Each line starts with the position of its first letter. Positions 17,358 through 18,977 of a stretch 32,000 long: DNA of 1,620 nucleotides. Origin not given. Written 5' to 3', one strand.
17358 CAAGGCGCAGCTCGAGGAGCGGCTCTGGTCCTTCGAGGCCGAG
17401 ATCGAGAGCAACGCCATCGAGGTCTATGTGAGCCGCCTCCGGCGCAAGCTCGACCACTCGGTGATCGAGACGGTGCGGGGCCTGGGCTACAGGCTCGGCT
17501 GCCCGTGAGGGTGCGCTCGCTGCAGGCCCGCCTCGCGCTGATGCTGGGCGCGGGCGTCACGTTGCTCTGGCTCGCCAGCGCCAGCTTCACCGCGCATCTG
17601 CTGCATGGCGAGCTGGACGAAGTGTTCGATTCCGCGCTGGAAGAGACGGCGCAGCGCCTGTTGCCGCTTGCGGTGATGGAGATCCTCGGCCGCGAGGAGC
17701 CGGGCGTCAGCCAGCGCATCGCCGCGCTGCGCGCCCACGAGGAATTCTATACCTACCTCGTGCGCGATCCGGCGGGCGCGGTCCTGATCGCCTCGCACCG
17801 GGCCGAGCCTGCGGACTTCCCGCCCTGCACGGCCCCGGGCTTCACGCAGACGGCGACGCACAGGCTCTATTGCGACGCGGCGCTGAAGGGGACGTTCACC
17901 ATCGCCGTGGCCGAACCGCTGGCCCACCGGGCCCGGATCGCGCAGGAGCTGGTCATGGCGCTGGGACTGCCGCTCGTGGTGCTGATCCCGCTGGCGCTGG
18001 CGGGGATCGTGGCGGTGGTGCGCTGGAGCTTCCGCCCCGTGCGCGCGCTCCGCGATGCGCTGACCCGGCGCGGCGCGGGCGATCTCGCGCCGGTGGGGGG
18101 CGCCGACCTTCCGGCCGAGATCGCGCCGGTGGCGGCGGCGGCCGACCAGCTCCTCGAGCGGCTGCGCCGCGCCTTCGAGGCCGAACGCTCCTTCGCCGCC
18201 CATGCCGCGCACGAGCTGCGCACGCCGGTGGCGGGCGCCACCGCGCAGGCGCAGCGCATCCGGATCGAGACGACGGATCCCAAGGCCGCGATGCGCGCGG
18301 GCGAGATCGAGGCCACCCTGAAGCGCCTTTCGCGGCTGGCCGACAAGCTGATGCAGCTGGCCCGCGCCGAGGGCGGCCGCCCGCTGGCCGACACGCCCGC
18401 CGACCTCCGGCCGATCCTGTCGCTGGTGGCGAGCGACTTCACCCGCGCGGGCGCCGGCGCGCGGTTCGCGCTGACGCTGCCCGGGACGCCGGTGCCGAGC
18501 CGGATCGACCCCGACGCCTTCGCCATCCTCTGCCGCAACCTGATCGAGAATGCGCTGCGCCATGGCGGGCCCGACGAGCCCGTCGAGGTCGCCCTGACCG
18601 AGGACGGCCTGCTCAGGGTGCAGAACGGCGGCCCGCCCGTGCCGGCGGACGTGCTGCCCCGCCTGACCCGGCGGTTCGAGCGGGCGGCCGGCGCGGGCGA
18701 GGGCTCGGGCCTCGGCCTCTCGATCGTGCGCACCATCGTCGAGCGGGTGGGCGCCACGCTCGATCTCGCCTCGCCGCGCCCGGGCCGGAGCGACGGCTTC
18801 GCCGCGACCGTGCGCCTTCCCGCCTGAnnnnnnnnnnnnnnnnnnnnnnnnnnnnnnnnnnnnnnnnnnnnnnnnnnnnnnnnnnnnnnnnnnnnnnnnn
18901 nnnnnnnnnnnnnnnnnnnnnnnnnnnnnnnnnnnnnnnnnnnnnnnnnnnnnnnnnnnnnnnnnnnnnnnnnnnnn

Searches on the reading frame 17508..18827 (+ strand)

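Call 68: search_protein_families(library=pfam, proteins=[window:17508-18827:+], max_evalue=0.01)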
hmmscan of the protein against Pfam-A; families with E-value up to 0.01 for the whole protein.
window:17508-18827:+ (439 aa): 5 families
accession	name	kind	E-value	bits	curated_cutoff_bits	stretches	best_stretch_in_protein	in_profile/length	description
PF02518.31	HATPase_c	-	7.9e-17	62.1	26.4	1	334-438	2-108/111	Histidine kinase-, DNA gyrase B-, and HSP90-like ATPase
PF00512.31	HisKA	-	5e-10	39.7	26.9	1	226-290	2-66/66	His Kinase A (phospho-acceptor) domain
PF08521.16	2CSK_N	-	5.6e-06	26.9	23.2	1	18-148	2-140/140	Two-component sensor kinase N-terminal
PF00672.30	HAMP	-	0.0078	17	25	1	170-220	2-52/53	HAMP domain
PF13581.12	HATPase_c_2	-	0.0087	16.5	27.4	0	346-414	40-112/127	Histidine kinase-like ATPase domain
